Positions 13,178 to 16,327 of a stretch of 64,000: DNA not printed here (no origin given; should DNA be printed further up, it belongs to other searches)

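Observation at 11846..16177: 1443-aa giant protein ending in a GT-A (DXD) glycosyltransferase domain with no cell-wall biosynthesis context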

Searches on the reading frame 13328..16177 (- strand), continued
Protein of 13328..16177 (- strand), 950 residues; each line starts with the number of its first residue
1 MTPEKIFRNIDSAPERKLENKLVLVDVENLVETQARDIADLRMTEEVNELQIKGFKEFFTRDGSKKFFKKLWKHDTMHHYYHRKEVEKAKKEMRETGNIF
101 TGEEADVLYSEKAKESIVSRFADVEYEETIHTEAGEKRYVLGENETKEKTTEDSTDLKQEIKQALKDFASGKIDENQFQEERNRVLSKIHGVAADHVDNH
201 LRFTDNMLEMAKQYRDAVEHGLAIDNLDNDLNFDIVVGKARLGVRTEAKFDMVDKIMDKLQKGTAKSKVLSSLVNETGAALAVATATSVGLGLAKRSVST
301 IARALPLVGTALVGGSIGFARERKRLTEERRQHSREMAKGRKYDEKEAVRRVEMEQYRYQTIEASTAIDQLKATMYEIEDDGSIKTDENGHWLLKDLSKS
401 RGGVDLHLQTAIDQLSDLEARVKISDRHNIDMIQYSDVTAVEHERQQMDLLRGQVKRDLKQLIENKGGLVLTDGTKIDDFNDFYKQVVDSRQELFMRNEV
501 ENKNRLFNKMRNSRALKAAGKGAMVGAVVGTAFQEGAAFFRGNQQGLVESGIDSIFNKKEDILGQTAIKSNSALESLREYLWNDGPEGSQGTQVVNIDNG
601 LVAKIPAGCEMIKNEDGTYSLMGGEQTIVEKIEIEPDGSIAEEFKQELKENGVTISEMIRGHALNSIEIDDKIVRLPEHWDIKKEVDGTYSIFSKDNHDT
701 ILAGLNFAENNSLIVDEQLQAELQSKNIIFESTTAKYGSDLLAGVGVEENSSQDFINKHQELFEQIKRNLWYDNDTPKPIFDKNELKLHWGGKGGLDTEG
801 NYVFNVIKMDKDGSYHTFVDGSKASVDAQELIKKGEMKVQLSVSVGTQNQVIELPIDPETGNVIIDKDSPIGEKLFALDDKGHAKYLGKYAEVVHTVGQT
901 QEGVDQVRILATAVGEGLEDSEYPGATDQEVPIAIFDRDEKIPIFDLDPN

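Call 82: search_protein_families(library=pfam, alignment_id=A8, max_evalue=0.001)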
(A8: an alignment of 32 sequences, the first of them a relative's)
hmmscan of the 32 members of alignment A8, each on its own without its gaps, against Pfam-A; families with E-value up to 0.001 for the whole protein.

A. member 1, P0051 (1344 aa): 1 family
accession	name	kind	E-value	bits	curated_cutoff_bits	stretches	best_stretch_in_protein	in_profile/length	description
PF01075.23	Glyco_transf_9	-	1.7e-08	34.5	22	1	1116-1268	65-205/247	Glycosyltransferase family 9 (heptosyltransferase)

B. families by the number of members that match (of 32 scanned): 9 families
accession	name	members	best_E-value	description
PF01075.23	Glyco_transf_9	13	8.3e-15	Glycosyltransferase family 9 (heptosyltransferase)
PF00069.31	Pkinase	1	4.6e-20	Protein kinase domain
PF03734.19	YkuD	1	7.2e-07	L,D-transpeptidase catalytic domain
PF07714.23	PK_Tyr_Ser-Thr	1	3.3e-06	Protein tyrosine and serine/threonine kinase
PF13641.12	Glyco_tranf_2_3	1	3.1e-05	Glycosyltransferase like family 2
PF00535.33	Glycos_transf_2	1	3.1e-05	Glycosyl transferase family 2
PF00226.36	DnaJ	1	6.6e-05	DnaJ domain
PF17914.6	HopA1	1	0.00048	HopA1 effector protein family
PF21303.2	TetR_C_39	1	0.00095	Tetracyclin repressor-like, C-terminal domain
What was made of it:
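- Closest known: LPS inner-core assembly set WaaC/WaaF. Same: In relatives, GT9-like payloads (PF01075, best E=8e-15, call 82).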

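Call 86: search_solved_structures(query=A5, max_evalue=5)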
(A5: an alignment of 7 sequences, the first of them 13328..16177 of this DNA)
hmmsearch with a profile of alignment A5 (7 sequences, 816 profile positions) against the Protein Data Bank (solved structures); distinct sequences matched with E-value up to 5: 4.
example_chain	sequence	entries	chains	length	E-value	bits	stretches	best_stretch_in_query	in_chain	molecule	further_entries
1or4_A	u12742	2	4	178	0.29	12.3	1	126-168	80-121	Heme-based aerotactic transducer hemAT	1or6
3kzw_A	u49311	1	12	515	0.84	10.8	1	709-760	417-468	Cytosol aminopeptidase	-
2l3u_A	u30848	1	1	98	1.1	10.4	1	542-582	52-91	YbbR family protein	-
6jk0_A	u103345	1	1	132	2.4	9.3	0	555-581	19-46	Transcriptional coactivator YAP1,Dendrin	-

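Call 95: find_related_loci(query=A5, collection=metagenome_contigs, flank=8000)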
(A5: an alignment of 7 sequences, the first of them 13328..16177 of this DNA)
Query A5 (950 aa) in metagenome_contigs; peptide patterns used: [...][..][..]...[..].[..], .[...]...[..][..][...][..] (x = any residue, [..] = any of these).
600 stretches matched a pattern (row limit reached: there are more); 51 encode a relative of the query (tblastn E <= 1e-3); 50 distinct loci.
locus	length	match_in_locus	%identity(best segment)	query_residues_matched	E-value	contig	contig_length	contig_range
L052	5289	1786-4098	34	21-937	2e-120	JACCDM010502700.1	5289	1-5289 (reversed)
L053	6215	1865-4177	34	21-937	8e-120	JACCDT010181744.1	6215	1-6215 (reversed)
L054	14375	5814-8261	33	11-949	1e-116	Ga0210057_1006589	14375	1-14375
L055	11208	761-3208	33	11-949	1e-116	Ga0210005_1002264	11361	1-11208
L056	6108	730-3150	31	21-949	3e-111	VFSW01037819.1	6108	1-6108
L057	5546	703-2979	37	22-921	3e-105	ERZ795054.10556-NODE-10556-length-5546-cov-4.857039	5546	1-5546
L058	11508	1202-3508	34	6-919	1e-91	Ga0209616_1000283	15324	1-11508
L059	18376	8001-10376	30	8-918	9e-91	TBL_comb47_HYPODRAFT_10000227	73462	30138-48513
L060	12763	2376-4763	33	9-949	7e-90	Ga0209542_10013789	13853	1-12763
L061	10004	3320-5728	33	13-949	5e-90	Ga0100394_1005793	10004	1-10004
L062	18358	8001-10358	34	21-937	2e-89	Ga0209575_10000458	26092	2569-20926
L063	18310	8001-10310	34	9-927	1e-91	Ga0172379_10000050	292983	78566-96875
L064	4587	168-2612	34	14-948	1e-87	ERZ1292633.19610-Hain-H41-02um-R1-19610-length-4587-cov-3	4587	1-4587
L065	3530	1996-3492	35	1-550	3e-86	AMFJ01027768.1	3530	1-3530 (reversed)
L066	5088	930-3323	33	14-949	3e-84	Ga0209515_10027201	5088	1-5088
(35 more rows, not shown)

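Call 96: find_related_loci(query=A5, collection=viral_contigs, flank=8000)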
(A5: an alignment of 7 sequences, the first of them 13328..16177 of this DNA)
Query A5 (950 aa) in viral_contigs; peptide patterns used: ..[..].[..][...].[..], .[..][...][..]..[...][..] (x = any residue, [..] = any of these).
31 stretches matched a pattern, but none encodes a relative of the query by tblastn (E <= 1e-3).
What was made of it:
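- Tried and rejected: A phage origin: no viral contig carries the scaffold (call 96).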
